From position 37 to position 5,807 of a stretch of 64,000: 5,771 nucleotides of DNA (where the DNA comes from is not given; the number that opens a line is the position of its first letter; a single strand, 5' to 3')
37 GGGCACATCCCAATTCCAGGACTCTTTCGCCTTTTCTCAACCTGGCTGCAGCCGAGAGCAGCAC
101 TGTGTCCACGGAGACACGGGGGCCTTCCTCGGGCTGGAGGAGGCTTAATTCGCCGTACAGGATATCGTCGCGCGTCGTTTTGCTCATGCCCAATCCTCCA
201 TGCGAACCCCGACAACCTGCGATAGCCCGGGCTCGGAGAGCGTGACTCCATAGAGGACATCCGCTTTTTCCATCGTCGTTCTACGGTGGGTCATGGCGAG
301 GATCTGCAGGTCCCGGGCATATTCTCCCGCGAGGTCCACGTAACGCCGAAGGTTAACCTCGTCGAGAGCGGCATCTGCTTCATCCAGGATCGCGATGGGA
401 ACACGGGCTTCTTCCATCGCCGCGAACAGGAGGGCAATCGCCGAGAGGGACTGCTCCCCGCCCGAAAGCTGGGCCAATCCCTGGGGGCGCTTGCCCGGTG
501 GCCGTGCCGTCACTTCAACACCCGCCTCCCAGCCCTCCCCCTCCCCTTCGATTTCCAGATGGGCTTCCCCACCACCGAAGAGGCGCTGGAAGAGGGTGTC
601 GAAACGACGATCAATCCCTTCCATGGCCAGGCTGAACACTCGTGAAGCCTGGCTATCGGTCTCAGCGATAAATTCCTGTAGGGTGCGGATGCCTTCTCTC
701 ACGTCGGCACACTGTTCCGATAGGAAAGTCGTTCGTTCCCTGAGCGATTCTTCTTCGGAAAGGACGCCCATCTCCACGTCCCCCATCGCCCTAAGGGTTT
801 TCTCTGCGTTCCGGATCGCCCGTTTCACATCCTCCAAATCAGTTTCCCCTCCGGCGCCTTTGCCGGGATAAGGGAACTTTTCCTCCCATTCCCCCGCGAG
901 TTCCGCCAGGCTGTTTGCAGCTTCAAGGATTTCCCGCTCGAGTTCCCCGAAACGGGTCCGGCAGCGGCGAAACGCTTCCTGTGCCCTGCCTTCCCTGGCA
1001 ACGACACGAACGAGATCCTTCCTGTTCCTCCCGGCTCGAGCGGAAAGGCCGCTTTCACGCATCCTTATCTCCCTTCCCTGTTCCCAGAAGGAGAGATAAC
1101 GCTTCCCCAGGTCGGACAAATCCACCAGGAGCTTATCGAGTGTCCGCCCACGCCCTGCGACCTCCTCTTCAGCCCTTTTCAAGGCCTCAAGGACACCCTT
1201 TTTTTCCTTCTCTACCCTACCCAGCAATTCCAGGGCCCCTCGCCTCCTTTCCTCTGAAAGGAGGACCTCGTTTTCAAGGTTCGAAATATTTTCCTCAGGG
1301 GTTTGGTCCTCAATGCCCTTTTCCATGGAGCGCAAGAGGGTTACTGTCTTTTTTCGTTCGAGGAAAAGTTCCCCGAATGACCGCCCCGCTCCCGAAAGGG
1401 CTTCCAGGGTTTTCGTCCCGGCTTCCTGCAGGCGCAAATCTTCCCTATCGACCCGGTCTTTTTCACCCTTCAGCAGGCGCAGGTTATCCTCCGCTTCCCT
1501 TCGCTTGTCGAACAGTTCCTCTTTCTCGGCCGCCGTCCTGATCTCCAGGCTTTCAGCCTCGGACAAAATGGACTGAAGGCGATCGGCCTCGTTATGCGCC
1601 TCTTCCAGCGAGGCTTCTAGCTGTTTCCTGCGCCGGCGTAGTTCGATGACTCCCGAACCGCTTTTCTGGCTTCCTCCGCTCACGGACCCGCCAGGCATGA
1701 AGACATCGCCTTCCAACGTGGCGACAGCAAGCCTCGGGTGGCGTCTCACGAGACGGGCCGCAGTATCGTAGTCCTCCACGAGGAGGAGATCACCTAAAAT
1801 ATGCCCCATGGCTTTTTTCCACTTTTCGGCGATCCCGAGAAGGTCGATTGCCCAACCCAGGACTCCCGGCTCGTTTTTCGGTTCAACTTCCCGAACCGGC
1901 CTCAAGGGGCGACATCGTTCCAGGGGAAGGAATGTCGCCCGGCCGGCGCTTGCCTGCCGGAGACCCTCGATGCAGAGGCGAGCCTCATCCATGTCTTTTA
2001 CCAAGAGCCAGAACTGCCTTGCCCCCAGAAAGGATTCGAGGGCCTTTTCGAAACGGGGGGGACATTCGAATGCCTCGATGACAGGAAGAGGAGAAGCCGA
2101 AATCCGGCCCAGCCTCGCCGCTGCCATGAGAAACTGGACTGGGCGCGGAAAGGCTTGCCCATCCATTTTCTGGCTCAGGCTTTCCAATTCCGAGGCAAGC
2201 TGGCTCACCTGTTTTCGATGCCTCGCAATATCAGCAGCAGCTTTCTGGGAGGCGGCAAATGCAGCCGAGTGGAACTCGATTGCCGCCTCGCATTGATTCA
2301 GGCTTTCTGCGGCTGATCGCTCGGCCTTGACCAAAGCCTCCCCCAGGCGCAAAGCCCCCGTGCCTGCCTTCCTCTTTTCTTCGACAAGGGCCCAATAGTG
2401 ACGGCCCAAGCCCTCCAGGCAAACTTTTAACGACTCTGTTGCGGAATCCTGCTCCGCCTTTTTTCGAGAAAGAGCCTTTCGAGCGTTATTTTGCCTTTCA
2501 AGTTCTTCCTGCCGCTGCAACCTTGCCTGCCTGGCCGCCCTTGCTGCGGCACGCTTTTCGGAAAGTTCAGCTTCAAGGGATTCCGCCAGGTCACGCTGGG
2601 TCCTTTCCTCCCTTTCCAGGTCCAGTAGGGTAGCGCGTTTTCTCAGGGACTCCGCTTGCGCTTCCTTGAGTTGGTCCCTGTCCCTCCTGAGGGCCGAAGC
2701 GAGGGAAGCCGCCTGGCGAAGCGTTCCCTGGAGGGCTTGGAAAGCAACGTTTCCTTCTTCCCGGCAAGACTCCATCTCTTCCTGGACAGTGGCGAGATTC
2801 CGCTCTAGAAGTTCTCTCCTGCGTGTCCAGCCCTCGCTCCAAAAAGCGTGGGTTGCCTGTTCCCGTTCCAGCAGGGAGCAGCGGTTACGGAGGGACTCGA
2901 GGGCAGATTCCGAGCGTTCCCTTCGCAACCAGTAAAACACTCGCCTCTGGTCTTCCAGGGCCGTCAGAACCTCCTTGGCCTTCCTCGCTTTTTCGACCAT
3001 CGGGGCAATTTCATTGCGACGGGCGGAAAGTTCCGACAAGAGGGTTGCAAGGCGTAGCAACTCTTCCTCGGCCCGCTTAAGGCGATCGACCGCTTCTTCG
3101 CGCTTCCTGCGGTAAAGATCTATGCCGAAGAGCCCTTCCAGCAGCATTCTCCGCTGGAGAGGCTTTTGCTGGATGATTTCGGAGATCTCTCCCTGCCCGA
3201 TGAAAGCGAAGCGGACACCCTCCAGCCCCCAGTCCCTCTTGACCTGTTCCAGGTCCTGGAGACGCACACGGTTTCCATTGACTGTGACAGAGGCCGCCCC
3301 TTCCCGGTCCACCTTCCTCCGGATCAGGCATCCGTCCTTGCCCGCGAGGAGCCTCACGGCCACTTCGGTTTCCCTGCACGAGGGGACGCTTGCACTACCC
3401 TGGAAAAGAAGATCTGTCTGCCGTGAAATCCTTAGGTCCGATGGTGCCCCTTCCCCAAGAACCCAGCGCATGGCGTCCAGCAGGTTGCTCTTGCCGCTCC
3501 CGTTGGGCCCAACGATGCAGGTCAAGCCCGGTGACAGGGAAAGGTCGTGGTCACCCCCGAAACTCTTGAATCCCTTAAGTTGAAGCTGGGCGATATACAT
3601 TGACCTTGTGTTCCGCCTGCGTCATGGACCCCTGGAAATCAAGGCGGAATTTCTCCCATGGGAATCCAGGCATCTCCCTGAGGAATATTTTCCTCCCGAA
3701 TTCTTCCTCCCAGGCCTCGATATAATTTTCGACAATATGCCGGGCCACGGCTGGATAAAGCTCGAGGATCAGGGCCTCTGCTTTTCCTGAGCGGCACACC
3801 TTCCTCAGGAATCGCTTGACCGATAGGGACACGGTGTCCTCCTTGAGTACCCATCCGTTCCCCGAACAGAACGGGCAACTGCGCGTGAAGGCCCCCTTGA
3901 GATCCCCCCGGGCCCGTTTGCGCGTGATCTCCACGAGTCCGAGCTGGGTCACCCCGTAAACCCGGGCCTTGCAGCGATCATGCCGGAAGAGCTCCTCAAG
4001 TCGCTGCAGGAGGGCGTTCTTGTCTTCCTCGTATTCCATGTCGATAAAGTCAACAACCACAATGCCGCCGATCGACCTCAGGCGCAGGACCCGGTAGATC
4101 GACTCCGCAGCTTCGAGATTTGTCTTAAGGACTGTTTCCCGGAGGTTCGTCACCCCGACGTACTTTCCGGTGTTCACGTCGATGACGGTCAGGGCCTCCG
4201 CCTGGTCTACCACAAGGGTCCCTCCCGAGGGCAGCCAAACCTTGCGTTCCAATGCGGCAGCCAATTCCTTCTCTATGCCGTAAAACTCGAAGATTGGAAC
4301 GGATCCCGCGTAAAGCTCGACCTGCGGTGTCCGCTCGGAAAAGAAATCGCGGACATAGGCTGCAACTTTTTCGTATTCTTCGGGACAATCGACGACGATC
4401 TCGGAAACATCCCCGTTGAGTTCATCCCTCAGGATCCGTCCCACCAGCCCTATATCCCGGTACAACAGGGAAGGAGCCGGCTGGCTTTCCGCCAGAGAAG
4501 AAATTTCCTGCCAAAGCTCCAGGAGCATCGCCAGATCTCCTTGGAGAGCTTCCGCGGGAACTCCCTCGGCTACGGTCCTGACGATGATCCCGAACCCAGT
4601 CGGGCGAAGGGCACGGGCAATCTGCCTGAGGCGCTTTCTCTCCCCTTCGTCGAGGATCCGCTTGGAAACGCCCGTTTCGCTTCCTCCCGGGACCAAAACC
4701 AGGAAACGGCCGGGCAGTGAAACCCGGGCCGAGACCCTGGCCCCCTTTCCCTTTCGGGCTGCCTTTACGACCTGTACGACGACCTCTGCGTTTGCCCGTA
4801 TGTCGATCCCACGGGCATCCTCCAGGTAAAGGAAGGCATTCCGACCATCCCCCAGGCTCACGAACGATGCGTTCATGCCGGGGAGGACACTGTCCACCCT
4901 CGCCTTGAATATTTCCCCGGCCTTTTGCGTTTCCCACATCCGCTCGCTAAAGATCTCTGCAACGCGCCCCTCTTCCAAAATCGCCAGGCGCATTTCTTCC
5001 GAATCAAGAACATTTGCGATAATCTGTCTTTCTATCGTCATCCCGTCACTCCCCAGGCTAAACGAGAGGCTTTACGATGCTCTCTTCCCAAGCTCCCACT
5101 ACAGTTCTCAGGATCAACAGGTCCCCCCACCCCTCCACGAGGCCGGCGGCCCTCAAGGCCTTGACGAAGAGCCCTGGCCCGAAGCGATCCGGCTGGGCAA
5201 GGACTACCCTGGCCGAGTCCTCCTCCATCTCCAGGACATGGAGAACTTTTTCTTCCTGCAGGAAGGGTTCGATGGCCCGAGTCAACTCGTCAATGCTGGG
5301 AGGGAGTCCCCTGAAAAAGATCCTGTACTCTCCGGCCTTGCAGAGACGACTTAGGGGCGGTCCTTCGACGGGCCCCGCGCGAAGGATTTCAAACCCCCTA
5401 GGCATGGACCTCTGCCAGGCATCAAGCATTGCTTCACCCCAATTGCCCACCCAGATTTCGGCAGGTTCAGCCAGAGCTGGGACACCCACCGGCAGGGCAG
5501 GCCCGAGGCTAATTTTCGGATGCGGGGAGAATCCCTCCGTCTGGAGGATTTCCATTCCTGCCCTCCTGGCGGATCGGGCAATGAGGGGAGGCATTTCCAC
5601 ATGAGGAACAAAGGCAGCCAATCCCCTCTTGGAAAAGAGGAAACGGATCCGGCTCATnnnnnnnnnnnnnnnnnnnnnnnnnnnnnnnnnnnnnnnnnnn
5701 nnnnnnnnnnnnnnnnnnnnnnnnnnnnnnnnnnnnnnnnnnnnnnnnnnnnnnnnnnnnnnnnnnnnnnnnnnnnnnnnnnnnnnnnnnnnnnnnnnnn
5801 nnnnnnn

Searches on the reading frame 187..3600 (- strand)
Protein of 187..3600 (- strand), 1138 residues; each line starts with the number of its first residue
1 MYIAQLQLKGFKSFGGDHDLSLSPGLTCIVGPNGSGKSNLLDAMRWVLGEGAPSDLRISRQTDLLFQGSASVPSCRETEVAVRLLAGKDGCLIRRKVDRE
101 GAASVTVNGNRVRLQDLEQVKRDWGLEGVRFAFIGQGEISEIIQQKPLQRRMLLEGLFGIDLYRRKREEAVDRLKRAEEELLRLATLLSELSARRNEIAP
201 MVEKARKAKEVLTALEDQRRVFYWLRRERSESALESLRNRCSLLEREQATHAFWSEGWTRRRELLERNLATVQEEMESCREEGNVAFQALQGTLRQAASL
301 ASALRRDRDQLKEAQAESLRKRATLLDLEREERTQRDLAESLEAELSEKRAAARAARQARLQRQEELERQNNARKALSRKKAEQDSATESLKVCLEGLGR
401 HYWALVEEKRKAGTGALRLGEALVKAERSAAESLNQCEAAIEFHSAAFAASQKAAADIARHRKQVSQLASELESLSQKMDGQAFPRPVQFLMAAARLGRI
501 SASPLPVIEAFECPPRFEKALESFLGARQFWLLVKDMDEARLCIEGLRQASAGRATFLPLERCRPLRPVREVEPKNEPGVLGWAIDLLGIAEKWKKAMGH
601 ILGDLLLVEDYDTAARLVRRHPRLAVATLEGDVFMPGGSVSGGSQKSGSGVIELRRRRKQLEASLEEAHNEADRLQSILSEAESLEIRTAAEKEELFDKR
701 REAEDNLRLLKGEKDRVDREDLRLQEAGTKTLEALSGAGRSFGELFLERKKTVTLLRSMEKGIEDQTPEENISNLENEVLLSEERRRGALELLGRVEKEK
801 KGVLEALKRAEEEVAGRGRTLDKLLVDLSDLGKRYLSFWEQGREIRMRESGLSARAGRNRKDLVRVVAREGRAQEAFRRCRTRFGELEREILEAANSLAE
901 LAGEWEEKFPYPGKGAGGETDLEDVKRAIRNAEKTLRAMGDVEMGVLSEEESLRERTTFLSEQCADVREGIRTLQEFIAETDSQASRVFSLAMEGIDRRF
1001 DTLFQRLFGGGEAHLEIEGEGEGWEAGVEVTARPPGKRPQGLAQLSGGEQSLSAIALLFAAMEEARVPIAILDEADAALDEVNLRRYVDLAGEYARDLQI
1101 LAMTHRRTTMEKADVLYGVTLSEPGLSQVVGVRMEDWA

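Call 22: search_protein_families(library=pfam, proteins=[window:187-3600:-], max_evalue=0.00001)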
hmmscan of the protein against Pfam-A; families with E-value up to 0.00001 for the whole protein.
window:187-3600:- (1138 aa): 6 families
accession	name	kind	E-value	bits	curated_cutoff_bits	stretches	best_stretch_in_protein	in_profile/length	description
PF02463.25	SMC_N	-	2.3e-48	165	40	1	2-1127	1-219/220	RecF/RecN/SMC N terminal domain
PF06470.18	SMC_hinge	-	3.7e-24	85.8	22.5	1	506-617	7-115/116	SMC proteins Flexible Hinge Domain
PF13476.12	AAA_23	-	9.1e-19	69.3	27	1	5-218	1-192/201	AAA domain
PF13175.12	AAA_15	-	1.2e-09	38.7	32.1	1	1-51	1-50/374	AAA ATPase domain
PF13304.12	AAA_21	-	5.6e-09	36.9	27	1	26-52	1-30/304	AAA domain, putative AbiEii toxin, Type IV TA system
PF13555.12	AAA_29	-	1.8e-07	31.2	27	1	4-48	2-46/61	P-loop containing region of AAA domain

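Call 53: find_encoding_contigs(protein=window:187-3600:-, flank=10000, max_places=2)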
Protein window:187-3600:- (1138 aa): 22 contigs read that carry it; 2 places shown.
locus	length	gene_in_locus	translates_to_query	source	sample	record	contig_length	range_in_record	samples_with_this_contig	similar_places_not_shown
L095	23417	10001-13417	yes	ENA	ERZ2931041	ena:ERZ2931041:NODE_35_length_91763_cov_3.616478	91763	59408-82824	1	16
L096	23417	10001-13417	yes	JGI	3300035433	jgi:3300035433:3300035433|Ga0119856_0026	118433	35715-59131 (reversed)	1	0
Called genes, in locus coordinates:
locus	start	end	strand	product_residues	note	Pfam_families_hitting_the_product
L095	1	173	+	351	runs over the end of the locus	PF06723:MreB_Mbl, PF00022:Actin (faint), PF00012:HSP70, PF14450:FtsA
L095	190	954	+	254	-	PF04085:MreC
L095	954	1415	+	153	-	-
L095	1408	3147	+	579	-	PF03717:PBP_dimer, PF00905:Transpeptidase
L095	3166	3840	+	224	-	PF03775:MinC_C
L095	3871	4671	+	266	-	PF00142:Fer4_NifH (faint), PF01656:CbiA, PF02374:ArsA_ATPase (weak), PF06564:CBP_BcsQ, PF09140:MipZ, PF10609:ParA, PF13614:AAA_31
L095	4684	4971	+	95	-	PF03776:MinE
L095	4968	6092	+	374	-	PF01098:FTSW_RODA_SPOVE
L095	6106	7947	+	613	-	PF19864:Radical_SAM_N2, PF04055:Radical_SAM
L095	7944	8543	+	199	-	PF10105:DUF2344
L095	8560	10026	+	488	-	PF10150:RNase_E_G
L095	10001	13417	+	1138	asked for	PF02463:SMC_N, PF13175:AAA_15, PF13304:AAA_21 (weak), PF13476:AAA_23, PF13555:AAA_29 (weak), PF06470:SMC_hinge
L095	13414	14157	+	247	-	PF05175:MTS, PF13489:Methyltransf_23 (weak), PF13847:Methyltransf_31, PF08241:Methyltransf_11 (weak), PF13649:Methyltransf_25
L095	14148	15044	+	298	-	PF00590:TP_methylase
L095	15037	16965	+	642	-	PF00133:tRNA-synt_1, PF01406:tRNA-synt_1e, PF09334:tRNA-synt_1g, PF00133:tRNA-synt_1, PF08264:Anticodon_1, PF19303:Anticodon_3 (weak), PF01588:tRNA_bind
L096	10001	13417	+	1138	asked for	PF02463:SMC_N, PF13175:AAA_15, PF13304:AAA_21 (weak), PF13476:AAA_23, PF13555:AAA_29 (weak), PF06470:SMC_hinge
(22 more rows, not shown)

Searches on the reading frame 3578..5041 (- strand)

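Call 22: search_protein_families(library=pfam, proteins=[window:3578-5041:-], max_evalue=0.00001)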
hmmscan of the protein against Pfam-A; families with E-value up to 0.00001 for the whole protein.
window:3578-5041:- (488 aa): 1 family
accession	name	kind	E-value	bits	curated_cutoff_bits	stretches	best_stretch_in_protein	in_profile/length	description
PF10150.14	RNase_E_G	-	3.1e-100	335.5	25.5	1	108-376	1-269/270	Ribonuclease E/G family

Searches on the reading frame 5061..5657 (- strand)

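Call 22: search_protein_families(library=pfam, proteins=[window:5061-5657:-], max_evalue=0.00001)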
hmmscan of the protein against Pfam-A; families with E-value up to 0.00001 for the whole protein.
window:5061-5657:- (199 aa): 1 family
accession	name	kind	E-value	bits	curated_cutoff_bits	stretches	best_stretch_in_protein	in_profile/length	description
PF10105.14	DUF2344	-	9.5e-24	84.7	23.8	1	3-140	1-133/176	Uncharacterized protein conserved in bacteria (DUF2344)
